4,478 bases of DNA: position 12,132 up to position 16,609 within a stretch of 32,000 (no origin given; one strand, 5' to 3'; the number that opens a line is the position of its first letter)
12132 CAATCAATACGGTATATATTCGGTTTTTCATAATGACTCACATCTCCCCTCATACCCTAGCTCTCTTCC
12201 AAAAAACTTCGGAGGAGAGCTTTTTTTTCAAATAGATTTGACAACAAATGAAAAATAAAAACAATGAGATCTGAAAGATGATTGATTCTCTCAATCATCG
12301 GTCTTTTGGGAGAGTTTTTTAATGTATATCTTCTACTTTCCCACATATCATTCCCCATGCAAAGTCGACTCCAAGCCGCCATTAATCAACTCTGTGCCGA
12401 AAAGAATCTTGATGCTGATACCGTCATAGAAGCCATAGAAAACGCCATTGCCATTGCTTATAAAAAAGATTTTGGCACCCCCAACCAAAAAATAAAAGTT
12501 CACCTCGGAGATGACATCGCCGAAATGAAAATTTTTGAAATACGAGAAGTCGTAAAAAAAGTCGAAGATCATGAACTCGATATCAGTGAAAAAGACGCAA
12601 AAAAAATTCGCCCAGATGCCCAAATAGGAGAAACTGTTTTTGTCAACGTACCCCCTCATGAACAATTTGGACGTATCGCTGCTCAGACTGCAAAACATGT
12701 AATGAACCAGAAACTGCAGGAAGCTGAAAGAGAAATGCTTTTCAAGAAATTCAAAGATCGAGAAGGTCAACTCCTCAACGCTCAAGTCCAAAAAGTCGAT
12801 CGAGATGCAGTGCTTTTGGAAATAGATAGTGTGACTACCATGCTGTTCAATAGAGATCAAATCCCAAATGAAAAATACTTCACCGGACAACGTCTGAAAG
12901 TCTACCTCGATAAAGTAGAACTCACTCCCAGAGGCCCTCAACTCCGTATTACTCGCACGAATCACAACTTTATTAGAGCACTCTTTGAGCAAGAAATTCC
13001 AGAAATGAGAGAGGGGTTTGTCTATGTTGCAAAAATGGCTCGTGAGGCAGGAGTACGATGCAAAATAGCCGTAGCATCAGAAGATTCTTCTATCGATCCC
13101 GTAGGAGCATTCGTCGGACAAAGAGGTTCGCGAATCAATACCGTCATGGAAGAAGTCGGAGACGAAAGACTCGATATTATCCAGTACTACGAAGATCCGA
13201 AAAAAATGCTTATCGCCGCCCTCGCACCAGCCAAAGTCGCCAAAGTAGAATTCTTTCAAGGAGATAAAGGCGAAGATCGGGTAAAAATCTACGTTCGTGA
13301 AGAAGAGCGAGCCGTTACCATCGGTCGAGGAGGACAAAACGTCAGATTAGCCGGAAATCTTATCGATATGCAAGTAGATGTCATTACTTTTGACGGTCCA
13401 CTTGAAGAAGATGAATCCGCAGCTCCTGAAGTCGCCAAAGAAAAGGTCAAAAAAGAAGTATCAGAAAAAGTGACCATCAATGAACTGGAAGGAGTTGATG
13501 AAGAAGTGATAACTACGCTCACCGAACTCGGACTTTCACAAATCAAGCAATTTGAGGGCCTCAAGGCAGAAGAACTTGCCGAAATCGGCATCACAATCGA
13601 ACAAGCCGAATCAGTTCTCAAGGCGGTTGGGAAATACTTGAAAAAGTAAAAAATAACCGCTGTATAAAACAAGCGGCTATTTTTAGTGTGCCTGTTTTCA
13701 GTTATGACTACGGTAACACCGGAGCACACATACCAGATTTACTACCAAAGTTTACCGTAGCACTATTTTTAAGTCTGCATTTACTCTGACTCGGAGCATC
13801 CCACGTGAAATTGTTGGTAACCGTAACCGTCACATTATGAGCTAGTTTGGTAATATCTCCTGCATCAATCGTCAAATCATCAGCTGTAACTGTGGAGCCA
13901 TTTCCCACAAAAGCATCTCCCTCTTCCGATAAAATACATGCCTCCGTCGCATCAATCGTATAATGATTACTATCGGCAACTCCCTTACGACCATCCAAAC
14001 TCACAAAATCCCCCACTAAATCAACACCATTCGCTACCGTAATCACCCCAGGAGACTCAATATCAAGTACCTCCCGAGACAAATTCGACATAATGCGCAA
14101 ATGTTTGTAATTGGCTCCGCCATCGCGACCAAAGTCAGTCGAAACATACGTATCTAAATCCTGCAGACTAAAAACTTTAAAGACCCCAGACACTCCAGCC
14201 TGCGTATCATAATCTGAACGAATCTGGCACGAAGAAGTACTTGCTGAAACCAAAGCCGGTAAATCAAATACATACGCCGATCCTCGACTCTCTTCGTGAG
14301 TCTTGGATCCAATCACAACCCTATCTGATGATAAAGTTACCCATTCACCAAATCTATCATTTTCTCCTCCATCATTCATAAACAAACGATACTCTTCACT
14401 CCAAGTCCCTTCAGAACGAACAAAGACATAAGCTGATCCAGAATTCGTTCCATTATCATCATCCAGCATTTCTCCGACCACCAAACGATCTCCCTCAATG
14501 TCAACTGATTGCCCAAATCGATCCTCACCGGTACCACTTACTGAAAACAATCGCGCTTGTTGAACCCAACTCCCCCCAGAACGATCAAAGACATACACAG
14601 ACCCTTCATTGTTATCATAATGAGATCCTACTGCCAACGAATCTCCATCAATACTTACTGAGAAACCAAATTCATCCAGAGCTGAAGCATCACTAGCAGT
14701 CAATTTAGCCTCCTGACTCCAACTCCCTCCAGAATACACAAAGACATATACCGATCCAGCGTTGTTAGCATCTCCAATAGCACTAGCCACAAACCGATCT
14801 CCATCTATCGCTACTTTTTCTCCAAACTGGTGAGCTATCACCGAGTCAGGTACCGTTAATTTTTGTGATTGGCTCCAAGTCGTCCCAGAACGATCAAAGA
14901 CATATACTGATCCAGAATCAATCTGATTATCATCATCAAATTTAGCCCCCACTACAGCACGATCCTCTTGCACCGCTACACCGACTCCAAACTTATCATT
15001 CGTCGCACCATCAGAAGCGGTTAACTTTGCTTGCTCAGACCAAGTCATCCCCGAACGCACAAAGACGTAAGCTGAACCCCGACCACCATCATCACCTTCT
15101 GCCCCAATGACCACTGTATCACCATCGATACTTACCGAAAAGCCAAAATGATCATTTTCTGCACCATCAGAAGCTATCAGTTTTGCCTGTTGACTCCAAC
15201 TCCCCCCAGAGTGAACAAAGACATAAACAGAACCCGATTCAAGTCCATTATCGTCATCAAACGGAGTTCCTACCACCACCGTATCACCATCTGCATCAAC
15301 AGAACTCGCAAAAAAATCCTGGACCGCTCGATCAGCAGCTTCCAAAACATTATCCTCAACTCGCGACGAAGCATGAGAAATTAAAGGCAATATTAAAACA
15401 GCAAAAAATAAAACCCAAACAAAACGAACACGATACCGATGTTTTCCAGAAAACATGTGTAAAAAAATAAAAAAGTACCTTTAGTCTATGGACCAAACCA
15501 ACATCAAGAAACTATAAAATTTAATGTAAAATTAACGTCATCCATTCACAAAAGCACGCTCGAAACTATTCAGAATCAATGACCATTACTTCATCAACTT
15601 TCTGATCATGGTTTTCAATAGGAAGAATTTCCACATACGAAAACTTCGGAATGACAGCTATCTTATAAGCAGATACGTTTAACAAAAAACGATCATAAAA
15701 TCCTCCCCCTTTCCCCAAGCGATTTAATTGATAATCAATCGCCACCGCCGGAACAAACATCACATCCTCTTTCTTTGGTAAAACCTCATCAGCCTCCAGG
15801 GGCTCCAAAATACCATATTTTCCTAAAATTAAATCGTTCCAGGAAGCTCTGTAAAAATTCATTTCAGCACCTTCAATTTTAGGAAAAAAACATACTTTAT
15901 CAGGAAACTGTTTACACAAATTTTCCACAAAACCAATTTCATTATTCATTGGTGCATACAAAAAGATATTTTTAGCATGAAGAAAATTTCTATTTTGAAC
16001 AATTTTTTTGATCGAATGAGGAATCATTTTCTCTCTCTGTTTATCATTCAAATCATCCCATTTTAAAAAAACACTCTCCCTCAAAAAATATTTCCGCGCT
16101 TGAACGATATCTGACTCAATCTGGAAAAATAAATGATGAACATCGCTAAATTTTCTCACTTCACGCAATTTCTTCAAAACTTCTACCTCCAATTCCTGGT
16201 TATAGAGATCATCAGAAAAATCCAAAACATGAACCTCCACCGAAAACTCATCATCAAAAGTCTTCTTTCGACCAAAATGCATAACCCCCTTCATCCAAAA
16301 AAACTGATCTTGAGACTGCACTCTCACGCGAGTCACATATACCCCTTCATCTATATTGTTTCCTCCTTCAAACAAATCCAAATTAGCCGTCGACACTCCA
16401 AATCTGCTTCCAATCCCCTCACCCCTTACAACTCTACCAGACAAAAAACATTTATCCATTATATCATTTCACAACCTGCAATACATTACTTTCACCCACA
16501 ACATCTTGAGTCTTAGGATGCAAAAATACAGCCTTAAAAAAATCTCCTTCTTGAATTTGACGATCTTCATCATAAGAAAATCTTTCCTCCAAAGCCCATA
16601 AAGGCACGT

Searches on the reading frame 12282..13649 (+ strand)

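Call 15: search_protein_families(library=pfam, proteins=[window:12282-13649:+], max_evalue=0.001)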
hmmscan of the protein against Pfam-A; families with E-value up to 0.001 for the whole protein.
window:12282-13649:+ (455 aa): 4 families
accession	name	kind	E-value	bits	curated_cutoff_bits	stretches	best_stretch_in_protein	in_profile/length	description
PF08529.16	NusA_N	-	3.3e-33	114.9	23.8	1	31-151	3-119/119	NusA N-terminal domain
PF13184.12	KH_5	-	2e-24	85.9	27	1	256-323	1-68/69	NusA-like KH domain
PF00575.29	S1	-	0.00018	22.3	22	0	158-222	1-72/74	S1 RNA binding domain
PF07650.23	KH_2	-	0.00057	20.1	22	0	331-366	24-59/78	KH domain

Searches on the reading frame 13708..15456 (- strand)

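Call 15: search_protein_families(library=pfam, proteins=[window:13708-15456:-], max_evalue=0.001)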
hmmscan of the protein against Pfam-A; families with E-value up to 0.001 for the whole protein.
window:13708-15456:- (582 aa): 1 family
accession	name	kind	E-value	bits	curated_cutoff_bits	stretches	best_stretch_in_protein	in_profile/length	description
PF14312.12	FG-GAP_2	-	7.1e-113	369.1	23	7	87-132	1-49/49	FG-GAP repeat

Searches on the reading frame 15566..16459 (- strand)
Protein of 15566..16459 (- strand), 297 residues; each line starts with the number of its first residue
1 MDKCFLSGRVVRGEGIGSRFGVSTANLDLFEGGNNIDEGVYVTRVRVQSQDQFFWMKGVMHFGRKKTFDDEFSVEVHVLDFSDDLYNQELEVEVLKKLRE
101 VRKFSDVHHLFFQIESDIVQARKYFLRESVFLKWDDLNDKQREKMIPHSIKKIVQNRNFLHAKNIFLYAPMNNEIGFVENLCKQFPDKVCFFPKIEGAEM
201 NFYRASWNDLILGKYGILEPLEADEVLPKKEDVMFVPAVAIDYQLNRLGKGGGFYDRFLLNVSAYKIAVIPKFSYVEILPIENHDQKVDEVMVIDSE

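Call 15: search_protein_families(library=pfam, proteins=[window:15566-16459:-], max_evalue=0.001)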
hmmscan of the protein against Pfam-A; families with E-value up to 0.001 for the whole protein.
window:15566-16459:- (297 aa): 2 families
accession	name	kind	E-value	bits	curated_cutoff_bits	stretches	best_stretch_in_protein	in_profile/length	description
PF01687.23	Flavokinase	-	1e-31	110.2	19.6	1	4-125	5-124/124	Riboflavin kinase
PF01812.26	5-FTHF_cyc-lig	-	4.9e-27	95.5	27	1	126-293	4-185/186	5-formyltetrahydrofolate cyclo-ligase family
